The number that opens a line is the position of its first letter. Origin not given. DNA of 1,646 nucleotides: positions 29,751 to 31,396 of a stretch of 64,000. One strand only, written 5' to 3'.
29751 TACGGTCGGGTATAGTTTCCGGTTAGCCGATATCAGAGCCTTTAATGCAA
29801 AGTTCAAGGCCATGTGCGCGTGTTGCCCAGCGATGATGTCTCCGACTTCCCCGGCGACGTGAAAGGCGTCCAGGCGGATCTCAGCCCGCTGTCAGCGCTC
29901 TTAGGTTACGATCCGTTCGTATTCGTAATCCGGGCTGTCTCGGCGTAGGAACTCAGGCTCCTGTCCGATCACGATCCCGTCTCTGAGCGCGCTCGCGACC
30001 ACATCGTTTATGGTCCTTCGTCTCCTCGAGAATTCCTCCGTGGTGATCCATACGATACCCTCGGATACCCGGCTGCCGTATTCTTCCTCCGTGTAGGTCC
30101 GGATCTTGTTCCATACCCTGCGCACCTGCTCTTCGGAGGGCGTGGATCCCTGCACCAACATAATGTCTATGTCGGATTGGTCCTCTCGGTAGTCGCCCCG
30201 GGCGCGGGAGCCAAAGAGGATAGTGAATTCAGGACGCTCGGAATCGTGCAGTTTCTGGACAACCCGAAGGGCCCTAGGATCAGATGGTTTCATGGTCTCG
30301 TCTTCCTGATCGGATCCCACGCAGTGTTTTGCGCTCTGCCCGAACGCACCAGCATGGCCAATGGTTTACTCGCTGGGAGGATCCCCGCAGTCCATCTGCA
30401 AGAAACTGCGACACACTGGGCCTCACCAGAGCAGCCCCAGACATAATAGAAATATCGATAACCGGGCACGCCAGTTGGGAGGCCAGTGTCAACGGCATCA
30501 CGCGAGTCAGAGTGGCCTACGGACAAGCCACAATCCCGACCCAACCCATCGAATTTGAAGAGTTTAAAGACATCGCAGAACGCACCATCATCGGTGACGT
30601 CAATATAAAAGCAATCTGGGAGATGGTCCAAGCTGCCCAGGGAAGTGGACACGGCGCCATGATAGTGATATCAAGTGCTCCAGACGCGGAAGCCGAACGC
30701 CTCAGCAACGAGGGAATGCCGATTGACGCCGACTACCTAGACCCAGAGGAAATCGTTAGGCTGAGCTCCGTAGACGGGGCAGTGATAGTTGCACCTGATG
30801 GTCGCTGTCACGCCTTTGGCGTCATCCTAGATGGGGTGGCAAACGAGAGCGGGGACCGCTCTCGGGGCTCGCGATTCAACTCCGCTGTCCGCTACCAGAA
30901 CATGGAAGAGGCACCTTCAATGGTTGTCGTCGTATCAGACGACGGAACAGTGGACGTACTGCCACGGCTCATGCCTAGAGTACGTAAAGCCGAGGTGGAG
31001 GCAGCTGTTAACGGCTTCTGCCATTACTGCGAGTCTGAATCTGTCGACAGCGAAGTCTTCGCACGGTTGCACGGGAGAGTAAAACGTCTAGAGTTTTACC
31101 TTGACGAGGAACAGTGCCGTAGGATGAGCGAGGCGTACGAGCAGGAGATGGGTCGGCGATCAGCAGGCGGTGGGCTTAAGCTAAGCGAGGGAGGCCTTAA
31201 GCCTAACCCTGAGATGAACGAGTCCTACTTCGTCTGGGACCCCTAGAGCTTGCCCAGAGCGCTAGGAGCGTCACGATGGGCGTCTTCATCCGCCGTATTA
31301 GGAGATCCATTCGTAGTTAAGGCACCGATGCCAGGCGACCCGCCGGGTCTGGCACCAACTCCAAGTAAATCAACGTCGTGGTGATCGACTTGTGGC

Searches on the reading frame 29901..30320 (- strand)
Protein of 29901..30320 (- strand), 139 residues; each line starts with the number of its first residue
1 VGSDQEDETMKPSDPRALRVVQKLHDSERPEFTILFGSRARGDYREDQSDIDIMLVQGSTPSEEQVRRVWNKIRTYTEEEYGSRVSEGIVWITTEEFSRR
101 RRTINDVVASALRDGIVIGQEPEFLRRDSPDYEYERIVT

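Call 9: search_protein_families(library=pfam, proteins=[window:29901-30320:-], max_evalue=0.01)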
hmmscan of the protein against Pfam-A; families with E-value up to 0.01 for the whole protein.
window:29901-30320:- (139 aa): 2 families
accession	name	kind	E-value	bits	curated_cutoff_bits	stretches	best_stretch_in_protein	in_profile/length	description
PF18765.7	Polbeta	-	1.6e-07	31.8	26.9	1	22-75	5-57/93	Polymerase beta, Nucleotidyltransferase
PF01909.29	NTP_transf_2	-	1.9e-07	31.8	21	1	30-100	14-82/93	Nucleotidyltransferase domain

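Call 70: search_protein_families(library=padloc, proteins=[window:29901-30320:-], max_evalue=0.001)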
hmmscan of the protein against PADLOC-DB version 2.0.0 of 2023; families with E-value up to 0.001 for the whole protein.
window:29901-30320:- (139 aa): 5 families
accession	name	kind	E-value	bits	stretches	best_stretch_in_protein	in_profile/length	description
PDLC04903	PDC-S09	-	6.7e-10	37.2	1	33-108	29-101/108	-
PDLC04907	PDC-S09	-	1.1e-06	26.7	1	20-57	17-53/114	-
PDLC04368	PDC-M05A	-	2.6e-05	22.1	1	30-112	107-181/201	-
PDLC04902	PDC-S09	-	0.00026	19.2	1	35-57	26-47/97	-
PDLC04906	PDC-S09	-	0.00084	17.7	0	34-85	28-75/98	-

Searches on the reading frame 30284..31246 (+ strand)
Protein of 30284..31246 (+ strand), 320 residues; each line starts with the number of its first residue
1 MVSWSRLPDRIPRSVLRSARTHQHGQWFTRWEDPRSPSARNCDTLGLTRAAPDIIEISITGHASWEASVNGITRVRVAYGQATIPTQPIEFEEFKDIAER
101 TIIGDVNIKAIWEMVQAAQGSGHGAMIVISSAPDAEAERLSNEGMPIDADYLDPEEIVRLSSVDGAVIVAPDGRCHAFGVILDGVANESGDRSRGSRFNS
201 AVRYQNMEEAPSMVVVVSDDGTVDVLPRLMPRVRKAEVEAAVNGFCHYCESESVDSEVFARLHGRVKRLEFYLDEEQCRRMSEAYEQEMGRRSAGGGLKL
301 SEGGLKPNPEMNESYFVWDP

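Call 9: search_protein_families(library=pfam, proteins=[window:30284-31246:+], max_evalue=0.01)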
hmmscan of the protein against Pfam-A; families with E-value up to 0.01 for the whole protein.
window:30284-31246:+ (320 aa): 1 family
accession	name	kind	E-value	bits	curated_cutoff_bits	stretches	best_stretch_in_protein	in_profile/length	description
PF02457.21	DAC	-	8.3e-14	51.6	27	1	115-225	4-113/119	DisA bacterial checkpoint controller nucleotide-binding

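Call 47: search_protein_families(library=ncbifam, proteins=[window:30284-31246:+], max_evalue=0.01)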
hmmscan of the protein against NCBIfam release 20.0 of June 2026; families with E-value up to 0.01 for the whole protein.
window:30284-31246:+ (320 aa): 2 families
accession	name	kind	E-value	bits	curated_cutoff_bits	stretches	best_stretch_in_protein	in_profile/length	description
NF053872.1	DS2_3_antiphage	equivalog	2.3e-80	270.6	630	1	52-315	311-576/576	anti-phage protein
NF010009.0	PRK13482.1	equivalog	6.2e-05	22.3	201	1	122-174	33-82/357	DNA integrity scanning diadenylate cyclase DisA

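Call 70: search_protein_families(library=padloc, proteins=[window:30284-31246:+], max_evalue=0.001)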
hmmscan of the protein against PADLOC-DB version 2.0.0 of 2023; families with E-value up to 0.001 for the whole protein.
window:30284-31246:+ (320 aa): 0 families
